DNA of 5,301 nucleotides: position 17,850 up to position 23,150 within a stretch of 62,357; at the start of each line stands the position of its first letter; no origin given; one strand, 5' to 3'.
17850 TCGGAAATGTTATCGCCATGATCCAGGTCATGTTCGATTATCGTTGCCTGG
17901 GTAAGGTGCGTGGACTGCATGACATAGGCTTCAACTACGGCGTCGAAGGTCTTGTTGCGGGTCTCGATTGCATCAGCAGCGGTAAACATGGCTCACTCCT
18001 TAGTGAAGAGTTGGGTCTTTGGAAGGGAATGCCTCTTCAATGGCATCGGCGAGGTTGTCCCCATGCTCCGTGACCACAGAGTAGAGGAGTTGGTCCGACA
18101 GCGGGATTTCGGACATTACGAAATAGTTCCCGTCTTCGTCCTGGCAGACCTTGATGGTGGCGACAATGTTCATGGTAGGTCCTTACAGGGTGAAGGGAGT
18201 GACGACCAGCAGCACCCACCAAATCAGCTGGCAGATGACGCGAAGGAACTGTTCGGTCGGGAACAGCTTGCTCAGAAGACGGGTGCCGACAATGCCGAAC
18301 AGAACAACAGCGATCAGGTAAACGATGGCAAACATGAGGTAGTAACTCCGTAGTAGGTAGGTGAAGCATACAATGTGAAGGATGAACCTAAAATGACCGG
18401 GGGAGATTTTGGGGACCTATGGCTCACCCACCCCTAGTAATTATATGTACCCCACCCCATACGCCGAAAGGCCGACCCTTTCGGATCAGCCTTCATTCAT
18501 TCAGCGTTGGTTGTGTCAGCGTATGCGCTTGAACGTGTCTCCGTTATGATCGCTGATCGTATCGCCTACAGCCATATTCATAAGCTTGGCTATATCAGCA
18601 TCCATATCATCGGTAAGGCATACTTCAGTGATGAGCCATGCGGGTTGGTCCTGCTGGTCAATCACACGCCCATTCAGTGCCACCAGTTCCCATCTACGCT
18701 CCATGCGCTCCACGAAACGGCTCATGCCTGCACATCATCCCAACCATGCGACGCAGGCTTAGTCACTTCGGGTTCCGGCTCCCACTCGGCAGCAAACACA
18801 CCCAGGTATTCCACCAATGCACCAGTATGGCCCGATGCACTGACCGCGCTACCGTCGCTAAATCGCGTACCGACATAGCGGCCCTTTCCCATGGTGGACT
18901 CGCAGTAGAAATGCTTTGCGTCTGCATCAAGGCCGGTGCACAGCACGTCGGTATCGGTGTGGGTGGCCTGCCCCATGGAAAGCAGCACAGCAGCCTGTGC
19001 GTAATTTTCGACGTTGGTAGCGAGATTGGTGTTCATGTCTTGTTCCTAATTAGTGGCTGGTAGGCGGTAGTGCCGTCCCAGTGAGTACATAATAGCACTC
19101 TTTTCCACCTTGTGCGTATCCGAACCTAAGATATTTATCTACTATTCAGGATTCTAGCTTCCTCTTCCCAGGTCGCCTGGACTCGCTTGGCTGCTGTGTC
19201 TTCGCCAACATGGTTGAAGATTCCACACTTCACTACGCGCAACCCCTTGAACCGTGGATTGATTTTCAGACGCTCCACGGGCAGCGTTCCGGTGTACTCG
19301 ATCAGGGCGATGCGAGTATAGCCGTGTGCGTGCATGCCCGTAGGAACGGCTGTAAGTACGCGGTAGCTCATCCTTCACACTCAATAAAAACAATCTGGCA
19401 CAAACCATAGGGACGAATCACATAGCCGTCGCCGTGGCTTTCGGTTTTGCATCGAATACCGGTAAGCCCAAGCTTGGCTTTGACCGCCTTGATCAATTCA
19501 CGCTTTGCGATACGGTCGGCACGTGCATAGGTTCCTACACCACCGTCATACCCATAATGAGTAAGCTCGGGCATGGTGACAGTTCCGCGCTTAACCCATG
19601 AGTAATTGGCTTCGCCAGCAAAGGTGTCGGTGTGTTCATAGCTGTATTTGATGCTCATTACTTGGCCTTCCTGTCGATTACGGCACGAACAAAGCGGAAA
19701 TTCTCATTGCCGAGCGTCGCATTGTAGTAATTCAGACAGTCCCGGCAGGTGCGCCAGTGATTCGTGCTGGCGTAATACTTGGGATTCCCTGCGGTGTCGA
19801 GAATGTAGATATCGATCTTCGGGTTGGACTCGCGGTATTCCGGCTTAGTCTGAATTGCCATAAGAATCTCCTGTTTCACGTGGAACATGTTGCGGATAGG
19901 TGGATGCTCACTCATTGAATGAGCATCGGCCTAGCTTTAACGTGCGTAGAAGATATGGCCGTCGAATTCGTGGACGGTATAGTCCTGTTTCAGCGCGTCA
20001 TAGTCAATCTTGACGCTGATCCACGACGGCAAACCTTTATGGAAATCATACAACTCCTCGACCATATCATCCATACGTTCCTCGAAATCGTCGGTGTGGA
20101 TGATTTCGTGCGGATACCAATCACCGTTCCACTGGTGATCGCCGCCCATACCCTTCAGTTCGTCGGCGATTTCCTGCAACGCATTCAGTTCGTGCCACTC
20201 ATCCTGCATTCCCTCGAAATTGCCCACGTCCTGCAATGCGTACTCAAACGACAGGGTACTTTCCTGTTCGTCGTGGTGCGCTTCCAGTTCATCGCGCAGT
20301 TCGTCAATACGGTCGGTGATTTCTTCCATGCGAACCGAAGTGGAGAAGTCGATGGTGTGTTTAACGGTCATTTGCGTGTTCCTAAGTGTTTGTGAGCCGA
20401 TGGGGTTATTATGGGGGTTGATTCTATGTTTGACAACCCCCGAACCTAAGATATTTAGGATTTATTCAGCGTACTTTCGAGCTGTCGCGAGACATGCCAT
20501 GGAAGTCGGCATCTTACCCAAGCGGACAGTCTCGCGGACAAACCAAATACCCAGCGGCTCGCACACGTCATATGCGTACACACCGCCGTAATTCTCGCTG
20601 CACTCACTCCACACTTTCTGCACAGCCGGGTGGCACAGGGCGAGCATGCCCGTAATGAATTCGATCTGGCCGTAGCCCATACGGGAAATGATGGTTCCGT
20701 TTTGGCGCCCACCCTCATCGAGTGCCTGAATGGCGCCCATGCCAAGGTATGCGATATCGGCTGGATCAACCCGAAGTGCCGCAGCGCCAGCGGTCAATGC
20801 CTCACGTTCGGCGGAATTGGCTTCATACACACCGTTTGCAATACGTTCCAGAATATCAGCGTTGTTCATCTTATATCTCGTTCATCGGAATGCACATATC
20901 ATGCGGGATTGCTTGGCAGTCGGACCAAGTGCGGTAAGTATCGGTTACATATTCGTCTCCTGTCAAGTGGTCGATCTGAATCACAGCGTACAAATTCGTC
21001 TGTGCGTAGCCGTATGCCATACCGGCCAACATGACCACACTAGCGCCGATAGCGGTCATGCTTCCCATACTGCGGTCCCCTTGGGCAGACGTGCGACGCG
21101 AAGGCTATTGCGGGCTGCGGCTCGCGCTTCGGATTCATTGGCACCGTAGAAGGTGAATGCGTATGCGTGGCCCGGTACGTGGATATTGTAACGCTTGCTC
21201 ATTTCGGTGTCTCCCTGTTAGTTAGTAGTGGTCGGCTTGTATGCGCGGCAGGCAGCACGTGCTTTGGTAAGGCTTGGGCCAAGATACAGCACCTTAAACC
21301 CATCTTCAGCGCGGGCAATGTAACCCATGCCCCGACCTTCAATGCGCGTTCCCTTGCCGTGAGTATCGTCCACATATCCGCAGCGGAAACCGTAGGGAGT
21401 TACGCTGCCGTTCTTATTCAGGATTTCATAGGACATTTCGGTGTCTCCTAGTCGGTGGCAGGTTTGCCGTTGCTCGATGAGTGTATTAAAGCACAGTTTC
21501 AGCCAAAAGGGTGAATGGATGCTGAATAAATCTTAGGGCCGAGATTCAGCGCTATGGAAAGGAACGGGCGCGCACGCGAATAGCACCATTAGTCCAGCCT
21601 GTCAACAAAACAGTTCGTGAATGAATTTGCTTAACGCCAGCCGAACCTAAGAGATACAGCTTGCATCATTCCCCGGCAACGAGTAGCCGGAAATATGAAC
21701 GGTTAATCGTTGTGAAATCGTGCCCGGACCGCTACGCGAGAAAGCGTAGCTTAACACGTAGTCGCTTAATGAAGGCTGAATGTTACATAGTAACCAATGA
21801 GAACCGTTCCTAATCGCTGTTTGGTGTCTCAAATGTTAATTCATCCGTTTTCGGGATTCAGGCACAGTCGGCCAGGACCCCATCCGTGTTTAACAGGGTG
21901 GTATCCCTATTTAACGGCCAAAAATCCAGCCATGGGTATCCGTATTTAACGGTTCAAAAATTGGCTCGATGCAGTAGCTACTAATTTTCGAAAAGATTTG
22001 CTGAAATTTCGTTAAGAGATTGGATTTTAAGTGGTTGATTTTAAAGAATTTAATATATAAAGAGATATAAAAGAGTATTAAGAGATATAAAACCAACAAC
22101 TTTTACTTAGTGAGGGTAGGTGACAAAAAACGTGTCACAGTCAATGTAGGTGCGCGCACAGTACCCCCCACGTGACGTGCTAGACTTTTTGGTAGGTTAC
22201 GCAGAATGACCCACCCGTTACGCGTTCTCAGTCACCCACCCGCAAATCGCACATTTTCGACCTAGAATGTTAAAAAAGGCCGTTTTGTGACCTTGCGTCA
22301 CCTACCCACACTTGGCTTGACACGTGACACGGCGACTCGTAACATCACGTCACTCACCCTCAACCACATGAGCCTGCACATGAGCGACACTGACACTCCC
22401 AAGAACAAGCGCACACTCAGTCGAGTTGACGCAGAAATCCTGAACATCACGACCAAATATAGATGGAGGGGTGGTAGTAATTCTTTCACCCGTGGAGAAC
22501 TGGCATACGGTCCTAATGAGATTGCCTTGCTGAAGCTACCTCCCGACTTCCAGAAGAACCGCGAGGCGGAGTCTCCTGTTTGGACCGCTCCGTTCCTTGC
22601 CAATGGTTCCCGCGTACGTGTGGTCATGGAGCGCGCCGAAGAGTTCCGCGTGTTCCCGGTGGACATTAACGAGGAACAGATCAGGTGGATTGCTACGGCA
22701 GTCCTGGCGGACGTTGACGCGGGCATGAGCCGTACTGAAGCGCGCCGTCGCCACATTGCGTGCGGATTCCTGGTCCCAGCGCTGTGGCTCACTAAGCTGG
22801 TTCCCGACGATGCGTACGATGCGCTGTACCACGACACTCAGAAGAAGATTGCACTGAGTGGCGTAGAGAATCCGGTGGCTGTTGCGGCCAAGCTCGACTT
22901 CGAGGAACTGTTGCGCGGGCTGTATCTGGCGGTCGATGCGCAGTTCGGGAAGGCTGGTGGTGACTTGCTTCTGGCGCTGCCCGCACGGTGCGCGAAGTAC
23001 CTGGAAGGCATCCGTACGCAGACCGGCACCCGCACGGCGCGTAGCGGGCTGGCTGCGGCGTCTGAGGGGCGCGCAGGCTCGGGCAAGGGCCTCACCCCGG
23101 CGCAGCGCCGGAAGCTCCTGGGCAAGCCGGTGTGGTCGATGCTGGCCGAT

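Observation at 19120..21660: Conserved roughly 30-nt element repeated upstream of leftward middle-gene clusters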

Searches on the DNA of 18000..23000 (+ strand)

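Call 4: search_dna_similar(query=window:18000-23000:+, collection=phages, mode=near)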
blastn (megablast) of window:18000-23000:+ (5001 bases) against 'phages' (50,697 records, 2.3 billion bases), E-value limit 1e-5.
Records with a match: 12; places in all: 15; records where one place covers at least 80% of the query: 2.
Best place of each record, by identity: 90-95% 7; 80-90% 3; 60-80% 2.
By first word of the organism name: Stenotrophomonas 12.
By host as written in the record: Stenotrophomonas maltophilia 9; Stenotrophomonas maltophilia 824 2; Stenotrophomonas maltophilia SRM01 1.
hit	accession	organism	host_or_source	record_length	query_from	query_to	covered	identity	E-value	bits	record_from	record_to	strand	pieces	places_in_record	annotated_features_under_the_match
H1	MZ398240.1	Stenotrophomonas phage BUCT627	Stenotrophomonas maltophilia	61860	1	5001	92%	92.1%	0e+0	6485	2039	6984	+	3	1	hypothetical protein (x13)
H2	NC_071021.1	Stenotrophomonas phage BUCT627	Stenotrophomonas maltophilia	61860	1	5001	92%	92.1%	0e+0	6485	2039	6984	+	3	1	hypothetical protein (x13)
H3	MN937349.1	Stenotrophomonas phage vB_SmaS_BUCT548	Stenotrophomonas maltophilia 824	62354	1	4093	76%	92.6%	0e+0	5455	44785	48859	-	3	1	hypothetical protein (x12)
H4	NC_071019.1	Stenotrophomonas phage vB_SmaS_BUCT548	Stenotrophomonas maltophilia 824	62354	1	4093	76%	92.6%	0e+0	5455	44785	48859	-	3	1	hypothetical protein (x12)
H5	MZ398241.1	Stenotrophomonas phage BUCT626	Stenotrophomonas maltophilia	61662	1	4081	71%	88.6%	0e+0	4285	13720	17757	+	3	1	hypothetical protein (x12)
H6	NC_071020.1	Stenotrophomonas phage BUCT626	Stenotrophomonas maltophilia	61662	1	4081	71%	88.6%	0e+0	4285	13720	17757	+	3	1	hypothetical protein (x12)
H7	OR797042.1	Stenotrophomonas phage vB_SmaS_Bhz55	Stenotrophomonas maltophilia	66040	440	3959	43%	85.2%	0e+0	2194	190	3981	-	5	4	hypothetical protein (x10) | tRNA-Leu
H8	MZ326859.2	Stenotrophomonas phage Siara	Stenotrophomonas maltophilia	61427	1869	2360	10%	76.0%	2e-61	244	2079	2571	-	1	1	repeat region predicted by PhageTerm | ArdA-like antrestriction protein | ribosome_binding_site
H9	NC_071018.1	Stenotrophomonas phage Siara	Stenotrophomonas maltophilia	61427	1869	2360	10%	76.0%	2e-61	244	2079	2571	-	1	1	repeat region predicted by PhageTerm | ArdA-like antrestriction protein | ribosome_binding_site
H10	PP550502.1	Stenotrophomonas phage CM2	Stenotrophomonas maltophilia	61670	1886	3959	3%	92.4%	2e-17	187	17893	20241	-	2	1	hypothetical protein (x7)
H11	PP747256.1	Stenotrophomonas phage cm3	Stenotrophomonas maltophilia SRM01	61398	1886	3959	3%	92.4%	2e-17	187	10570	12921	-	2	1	hypothetical protein (x5)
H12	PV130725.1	Stenotrophomonas phage Yut1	Stenotrophomonas maltophilia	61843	3876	3959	2%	90.7%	2e-21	111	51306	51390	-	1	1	hypothetical protein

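Call 6: get_annotated_region(hit=H1, flank=2500)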
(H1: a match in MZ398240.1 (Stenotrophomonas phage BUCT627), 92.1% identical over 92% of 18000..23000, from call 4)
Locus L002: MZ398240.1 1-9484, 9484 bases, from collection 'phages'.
description: Stenotrophomonas phage BUCT627, complete genome.
organism: Stenotrophomonas phage BUCT627 (NCBI taxid 2860377)
taxonomy: Viruses; Duplodnaviria; Heunggongvirae; Uroviricota; Caudoviricetes; Beaumontvirinae; Bixiavirus; Bixiavirus BUCT627
host: Stenotrophomonas maltophilia; source: -; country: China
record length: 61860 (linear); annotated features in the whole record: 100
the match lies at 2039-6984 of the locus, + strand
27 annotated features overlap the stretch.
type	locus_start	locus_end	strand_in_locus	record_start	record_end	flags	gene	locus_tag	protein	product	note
CDS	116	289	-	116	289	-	-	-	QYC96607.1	hypothetical protein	-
CDS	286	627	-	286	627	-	-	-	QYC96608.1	hypothetical protein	-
CDS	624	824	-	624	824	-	-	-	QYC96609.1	hypothetical protein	-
CDS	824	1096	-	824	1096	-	-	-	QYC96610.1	hypothetical protein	-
CDS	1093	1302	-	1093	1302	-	-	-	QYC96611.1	hypothetical protein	-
CDS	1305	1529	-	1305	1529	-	-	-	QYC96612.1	hypothetical protein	-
CDS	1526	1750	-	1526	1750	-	-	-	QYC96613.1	hypothetical protein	-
CDS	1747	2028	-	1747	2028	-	-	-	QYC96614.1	hypothetical protein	-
CDS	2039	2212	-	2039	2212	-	-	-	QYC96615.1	hypothetical protein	-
CDS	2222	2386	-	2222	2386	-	-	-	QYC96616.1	hypothetical protein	-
CDS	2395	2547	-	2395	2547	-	-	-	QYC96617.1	hypothetical protein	-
CDS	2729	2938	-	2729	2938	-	-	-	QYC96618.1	hypothetical protein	-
CDS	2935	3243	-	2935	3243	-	-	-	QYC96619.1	hypothetical protein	-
CDS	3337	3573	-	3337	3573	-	-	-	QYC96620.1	hypothetical protein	-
CDS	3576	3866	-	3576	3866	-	-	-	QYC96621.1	hypothetical protein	-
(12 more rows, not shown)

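Call 7: get_annotated_region(hit=H3, flank=3000)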
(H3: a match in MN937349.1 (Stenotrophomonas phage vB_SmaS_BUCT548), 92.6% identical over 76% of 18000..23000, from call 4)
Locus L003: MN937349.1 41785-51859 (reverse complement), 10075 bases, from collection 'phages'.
description: Stenotrophomonas phage vB_SmaS_BUCT548, complete genome.
organism: Stenotrophomonas phage vB_SmaS_BUCT548 (NCBI taxid 2712941)
taxonomy: Viruses; Duplodnaviria; Heunggongvirae; Uroviricota; Caudoviricetes; Beaumontvirinae; Bixiavirus; Bixiavirus BUCT548
host: Stenotrophomonas maltophilia 824; source: -; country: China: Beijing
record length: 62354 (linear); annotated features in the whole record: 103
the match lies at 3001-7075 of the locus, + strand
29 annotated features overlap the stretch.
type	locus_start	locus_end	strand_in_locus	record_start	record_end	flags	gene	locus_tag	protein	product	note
CDS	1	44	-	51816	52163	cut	-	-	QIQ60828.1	hypothetical protein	-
CDS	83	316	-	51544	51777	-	-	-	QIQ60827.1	hypothetical protein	-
CDS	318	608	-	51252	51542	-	-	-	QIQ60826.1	hypothetical protein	-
CDS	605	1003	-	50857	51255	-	-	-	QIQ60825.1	hypothetical protein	-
CDS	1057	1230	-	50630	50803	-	-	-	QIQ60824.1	hypothetical protein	-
CDS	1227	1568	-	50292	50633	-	-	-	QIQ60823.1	hypothetical protein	-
CDS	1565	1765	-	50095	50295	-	-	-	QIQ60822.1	hypothetical protein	-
CDS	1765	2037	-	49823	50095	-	-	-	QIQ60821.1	hypothetical protein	-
CDS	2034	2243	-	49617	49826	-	-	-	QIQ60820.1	hypothetical protein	-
CDS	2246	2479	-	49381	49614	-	-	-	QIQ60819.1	hypothetical protein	-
CDS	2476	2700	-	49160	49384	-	-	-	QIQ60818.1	hypothetical protein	hypothetical protein Salvo_15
CDS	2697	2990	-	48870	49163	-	-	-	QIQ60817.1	hypothetical protein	-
CDS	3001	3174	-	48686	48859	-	-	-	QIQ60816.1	hypothetical protein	-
CDS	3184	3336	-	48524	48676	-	-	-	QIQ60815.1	hypothetical protein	-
CDS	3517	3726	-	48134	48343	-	-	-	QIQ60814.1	hypothetical protein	-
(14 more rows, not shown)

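Call 8: get_annotated_region(hit=H5, flank=3000)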
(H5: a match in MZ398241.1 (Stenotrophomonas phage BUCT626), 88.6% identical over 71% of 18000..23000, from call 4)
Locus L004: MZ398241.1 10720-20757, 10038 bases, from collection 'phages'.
description: Stenotrophomonas phage BUCT626, complete genome.
organism: Stenotrophomonas phage BUCT626 (NCBI taxid 2860376)
taxonomy: Viruses; Duplodnaviria; Heunggongvirae; Uroviricota; Caudoviricetes; Beaumontvirinae; Bixiavirus; Bixiavirus BUCT626
host: Stenotrophomonas maltophilia; source: -; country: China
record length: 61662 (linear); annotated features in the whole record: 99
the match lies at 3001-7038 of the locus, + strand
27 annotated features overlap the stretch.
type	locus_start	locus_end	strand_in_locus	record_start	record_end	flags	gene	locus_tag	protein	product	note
CDS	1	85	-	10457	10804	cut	-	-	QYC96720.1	hypothetical protein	-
CDS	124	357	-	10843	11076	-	-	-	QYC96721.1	hypothetical protein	-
CDS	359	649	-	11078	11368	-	-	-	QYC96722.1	hypothetical protein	-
CDS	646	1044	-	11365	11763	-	-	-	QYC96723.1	hypothetical protein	-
CDS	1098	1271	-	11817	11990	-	-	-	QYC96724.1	hypothetical protein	-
CDS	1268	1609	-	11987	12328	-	-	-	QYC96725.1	hypothetical protein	-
CDS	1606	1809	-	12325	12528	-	-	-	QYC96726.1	hypothetical protein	-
CDS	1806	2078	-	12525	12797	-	-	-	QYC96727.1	hypothetical protein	-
CDS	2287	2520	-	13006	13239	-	-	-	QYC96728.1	hypothetical protein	-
CDS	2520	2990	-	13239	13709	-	-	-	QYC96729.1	hypothetical protein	-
CDS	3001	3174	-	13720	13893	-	-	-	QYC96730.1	hypothetical protein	-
CDS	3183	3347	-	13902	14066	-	-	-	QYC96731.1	hypothetical protein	-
CDS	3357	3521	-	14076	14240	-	-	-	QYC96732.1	hypothetical protein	-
CDS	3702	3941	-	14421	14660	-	-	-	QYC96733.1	hypothetical protein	-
CDS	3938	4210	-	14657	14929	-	-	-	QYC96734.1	hypothetical protein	-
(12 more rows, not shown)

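Call 9: get_annotated_region(hit=H7, flank=4000)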
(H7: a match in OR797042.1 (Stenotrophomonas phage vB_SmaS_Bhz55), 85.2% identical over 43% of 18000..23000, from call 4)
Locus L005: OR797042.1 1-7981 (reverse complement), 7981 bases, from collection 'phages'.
description: Stenotrophomonas phage vB_SmaS_Bhz55, complete genome.
organism: Stenotrophomonas phage vB_SmaS_Bhz55 (NCBI taxid 3097473)
taxonomy: Viruses; Duplodnaviria; Heunggongvirae; Uroviricota; Caudoviricetes; Beaumontvirinae; Siaravirus
host: Stenotrophomonas maltophilia; source: waste water; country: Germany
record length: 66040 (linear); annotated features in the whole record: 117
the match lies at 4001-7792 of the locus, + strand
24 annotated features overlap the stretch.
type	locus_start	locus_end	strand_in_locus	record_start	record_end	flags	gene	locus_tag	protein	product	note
CDS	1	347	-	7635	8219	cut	-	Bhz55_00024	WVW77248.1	peptidase HslV family protein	-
CDS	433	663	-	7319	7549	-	-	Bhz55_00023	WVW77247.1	hypothetical protein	-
CDS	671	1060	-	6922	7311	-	-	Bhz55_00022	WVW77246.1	hypothetical protein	-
CDS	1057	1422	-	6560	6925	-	-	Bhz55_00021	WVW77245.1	hypothetical protein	conserved domain cl33243 HTH_ARAC superfamily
CDS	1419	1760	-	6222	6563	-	-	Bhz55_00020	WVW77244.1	hypothetical protein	-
CDS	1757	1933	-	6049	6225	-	-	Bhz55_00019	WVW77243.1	hypothetical protein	-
CDS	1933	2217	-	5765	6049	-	-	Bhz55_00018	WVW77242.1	hypothetical protein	-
CDS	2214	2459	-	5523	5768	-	-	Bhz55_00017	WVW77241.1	hypothetical protein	-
CDS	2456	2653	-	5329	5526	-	-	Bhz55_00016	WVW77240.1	hypothetical protein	-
CDS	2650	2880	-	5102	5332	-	-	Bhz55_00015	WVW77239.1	hypothetical protein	-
CDS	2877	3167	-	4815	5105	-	-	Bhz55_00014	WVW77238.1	hypothetical protein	-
CDS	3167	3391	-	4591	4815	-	-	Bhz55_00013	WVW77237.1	hypothetical protein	-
CDS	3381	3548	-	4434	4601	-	-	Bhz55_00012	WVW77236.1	hypothetical protein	-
CDS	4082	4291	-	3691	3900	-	-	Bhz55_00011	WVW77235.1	hypothetical protein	-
CDS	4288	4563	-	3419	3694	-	-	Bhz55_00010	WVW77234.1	hypothetical protein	-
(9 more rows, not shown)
